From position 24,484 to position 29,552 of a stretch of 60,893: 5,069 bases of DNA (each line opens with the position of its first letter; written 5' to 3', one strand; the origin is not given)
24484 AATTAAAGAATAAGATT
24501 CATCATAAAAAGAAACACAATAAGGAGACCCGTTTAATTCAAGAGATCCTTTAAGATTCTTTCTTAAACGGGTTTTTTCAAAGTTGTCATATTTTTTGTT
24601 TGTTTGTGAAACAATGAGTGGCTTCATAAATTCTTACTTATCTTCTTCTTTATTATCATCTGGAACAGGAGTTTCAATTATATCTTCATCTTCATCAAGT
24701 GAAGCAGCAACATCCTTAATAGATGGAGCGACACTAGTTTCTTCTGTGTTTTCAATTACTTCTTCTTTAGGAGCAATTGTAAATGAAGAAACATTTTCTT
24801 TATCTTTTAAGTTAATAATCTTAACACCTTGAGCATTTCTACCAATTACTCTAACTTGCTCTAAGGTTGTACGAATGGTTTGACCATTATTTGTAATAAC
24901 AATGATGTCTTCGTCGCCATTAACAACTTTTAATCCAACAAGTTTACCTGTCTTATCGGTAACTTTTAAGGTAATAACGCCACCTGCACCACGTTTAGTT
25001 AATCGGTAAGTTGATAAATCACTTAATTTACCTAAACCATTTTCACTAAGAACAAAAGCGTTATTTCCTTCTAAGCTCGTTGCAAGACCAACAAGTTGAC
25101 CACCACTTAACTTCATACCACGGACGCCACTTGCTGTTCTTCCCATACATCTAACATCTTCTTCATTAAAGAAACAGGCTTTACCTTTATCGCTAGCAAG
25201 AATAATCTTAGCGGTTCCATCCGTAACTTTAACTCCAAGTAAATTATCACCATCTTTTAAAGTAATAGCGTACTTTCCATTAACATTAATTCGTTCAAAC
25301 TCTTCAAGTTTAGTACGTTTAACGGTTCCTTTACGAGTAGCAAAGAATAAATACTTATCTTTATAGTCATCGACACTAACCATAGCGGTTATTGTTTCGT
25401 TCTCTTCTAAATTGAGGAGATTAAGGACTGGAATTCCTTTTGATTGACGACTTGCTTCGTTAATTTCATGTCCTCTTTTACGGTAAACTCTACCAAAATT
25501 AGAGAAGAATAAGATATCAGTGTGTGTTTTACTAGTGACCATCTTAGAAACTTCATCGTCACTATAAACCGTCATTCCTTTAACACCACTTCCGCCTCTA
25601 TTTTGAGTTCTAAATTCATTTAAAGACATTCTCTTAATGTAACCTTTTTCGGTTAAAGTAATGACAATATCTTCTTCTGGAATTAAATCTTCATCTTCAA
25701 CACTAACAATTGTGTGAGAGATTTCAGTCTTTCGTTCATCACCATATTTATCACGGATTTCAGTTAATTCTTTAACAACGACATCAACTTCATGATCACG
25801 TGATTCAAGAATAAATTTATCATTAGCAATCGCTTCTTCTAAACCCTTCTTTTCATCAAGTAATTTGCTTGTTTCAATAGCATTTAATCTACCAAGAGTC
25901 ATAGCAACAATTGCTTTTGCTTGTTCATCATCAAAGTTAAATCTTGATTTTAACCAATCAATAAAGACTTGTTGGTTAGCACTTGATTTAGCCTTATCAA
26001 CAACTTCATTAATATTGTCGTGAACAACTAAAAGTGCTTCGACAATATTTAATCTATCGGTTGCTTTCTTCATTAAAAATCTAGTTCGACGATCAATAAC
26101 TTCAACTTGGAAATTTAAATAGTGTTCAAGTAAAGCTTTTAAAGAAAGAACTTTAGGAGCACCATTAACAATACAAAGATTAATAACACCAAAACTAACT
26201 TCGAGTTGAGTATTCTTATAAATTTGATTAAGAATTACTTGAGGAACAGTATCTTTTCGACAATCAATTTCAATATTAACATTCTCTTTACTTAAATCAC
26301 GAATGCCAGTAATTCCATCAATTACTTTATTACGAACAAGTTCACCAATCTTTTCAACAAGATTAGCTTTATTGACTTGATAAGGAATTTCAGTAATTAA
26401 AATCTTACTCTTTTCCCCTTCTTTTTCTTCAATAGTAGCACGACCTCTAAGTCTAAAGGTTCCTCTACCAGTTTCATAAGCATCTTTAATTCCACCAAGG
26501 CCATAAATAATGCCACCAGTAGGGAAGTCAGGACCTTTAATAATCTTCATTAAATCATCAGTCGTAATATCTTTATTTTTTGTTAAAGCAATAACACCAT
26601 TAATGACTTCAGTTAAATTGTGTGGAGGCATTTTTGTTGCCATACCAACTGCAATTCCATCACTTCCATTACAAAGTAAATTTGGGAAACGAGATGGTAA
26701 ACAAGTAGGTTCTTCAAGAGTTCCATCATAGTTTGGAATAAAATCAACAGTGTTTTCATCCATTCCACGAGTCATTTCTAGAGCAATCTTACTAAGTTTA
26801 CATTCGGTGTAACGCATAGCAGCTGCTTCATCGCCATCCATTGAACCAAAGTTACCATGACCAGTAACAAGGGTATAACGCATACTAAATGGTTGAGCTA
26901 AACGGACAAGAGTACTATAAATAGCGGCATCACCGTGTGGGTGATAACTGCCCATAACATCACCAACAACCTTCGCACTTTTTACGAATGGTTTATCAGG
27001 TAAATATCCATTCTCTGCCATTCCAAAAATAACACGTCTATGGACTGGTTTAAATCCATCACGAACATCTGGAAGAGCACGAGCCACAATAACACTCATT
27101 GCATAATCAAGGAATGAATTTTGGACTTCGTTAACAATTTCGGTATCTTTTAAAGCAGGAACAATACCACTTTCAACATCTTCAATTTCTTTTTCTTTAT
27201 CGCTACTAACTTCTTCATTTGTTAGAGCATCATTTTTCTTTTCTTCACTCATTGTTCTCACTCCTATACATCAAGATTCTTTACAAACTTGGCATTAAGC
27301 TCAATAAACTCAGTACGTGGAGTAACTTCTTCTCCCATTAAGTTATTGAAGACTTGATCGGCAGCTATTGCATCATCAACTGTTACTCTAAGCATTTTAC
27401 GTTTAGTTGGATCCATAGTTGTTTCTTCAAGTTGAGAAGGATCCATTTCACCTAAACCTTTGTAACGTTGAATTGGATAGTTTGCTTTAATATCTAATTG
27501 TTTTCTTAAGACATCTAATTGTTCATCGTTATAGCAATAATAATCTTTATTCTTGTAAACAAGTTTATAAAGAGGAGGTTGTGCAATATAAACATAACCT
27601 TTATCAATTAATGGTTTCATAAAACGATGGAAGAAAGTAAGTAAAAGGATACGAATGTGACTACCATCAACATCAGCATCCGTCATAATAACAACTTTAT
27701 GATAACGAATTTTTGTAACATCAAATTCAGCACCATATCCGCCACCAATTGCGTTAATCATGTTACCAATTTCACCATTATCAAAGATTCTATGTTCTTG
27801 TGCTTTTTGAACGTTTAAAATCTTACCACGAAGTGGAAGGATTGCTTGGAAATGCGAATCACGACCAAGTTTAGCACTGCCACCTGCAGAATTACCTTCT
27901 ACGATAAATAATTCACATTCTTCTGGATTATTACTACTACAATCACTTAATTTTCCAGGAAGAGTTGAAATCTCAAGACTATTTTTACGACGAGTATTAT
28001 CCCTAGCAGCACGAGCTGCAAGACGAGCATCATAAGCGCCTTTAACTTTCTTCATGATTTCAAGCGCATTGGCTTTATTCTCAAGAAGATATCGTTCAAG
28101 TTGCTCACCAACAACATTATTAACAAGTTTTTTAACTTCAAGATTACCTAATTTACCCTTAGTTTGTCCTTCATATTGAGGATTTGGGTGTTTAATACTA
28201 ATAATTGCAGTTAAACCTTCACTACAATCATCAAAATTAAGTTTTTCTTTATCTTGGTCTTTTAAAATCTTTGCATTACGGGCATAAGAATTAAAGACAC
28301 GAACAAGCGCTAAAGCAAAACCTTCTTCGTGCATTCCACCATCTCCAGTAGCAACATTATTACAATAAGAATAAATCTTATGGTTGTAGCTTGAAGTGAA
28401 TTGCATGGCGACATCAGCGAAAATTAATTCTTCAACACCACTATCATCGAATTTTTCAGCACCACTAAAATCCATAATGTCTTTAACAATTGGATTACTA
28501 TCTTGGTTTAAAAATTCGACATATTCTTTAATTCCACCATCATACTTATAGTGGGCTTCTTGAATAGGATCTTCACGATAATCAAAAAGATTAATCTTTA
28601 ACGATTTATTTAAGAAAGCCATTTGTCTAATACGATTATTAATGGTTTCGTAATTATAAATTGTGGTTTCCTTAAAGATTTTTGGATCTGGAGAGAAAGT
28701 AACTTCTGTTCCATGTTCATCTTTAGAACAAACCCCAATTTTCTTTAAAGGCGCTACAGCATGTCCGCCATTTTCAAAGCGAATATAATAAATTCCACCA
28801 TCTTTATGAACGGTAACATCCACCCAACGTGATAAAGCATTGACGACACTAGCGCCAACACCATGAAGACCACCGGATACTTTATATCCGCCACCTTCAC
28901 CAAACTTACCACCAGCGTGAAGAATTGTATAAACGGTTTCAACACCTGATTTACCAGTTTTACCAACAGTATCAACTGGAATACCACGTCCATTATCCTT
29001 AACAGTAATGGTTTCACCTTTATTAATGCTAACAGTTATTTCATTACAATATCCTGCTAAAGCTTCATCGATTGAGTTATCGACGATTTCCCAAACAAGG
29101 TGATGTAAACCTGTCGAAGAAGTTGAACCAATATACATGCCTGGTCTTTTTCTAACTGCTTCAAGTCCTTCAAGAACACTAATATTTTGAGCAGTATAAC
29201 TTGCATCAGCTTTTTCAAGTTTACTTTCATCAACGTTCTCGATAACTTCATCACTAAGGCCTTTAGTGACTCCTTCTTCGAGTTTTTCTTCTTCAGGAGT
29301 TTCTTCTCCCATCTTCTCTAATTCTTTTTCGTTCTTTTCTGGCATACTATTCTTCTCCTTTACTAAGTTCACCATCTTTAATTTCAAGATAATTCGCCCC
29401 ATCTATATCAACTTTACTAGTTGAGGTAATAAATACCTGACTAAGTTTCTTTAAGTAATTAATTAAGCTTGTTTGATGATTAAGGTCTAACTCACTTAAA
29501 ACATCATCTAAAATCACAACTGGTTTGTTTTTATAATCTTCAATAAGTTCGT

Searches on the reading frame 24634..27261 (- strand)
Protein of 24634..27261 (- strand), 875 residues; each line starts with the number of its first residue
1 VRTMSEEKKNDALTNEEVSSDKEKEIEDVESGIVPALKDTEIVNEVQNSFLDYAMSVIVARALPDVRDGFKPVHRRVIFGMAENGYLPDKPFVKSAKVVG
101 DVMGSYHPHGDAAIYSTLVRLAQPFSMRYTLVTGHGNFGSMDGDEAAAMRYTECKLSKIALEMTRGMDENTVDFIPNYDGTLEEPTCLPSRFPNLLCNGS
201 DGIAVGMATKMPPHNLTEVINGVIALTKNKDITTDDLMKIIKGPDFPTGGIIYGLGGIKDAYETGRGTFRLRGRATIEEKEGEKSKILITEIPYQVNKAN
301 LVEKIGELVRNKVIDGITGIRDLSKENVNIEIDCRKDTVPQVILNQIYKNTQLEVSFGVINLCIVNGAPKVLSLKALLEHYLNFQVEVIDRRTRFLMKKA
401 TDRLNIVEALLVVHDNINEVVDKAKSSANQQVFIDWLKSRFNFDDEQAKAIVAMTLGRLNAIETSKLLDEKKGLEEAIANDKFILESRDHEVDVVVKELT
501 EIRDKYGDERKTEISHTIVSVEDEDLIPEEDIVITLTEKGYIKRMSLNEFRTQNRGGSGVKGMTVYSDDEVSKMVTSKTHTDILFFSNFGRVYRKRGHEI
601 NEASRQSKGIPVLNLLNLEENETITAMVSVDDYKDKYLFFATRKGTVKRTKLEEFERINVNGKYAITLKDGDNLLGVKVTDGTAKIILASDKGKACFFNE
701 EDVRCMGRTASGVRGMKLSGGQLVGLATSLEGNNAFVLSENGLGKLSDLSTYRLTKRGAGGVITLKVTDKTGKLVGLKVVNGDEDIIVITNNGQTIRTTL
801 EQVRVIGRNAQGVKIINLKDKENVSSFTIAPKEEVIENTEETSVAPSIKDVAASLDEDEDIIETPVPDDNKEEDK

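Call 70: search_protein_families(library=pfam, proteins=[window:24634-27261:-], max_evalue=0.00001)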
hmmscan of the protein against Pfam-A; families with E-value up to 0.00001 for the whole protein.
window:24634-27261:- (875 aa): 2 families
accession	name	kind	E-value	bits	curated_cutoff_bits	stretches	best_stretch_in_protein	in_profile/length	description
PF00521.26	DNA_topoisoIV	-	1.5e-150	502.3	31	1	61-499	1-431/432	DNA gyrase/topoisomerase IV, subunit A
PF03989.18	DNA_gyraseA_C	-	4.9e-64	212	27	6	784-828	1-45/48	DNA gyrase C-terminal domain, beta-propeller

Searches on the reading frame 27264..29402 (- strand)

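Call 70: search_protein_families(library=pfam, proteins=[window:27264-29402:-], max_evalue=0.00001)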
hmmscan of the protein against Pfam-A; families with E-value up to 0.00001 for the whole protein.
window:27264-29402:- (712 aa): 4 families
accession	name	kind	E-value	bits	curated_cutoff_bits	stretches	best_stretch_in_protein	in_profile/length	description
PF00204.31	DNA_gyraseB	-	7.5e-55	185.5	27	1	290-468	1-172/173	DNA gyrase B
PF00986.26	DNA_gyraseB_C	-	7e-28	97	29.8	1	640-701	2-63/63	DNA gyrase B subunit, carboxyl terminus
PF01751.28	Toprim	-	4.2e-17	62.5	23.1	1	497-608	1-95/96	Toprim domain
PF02518.31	HATPase_c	-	1.9e-16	60.9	26.4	1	96-239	3-108/111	Histidine kinase-, DNA gyrase B-, and HSP90-like ATPase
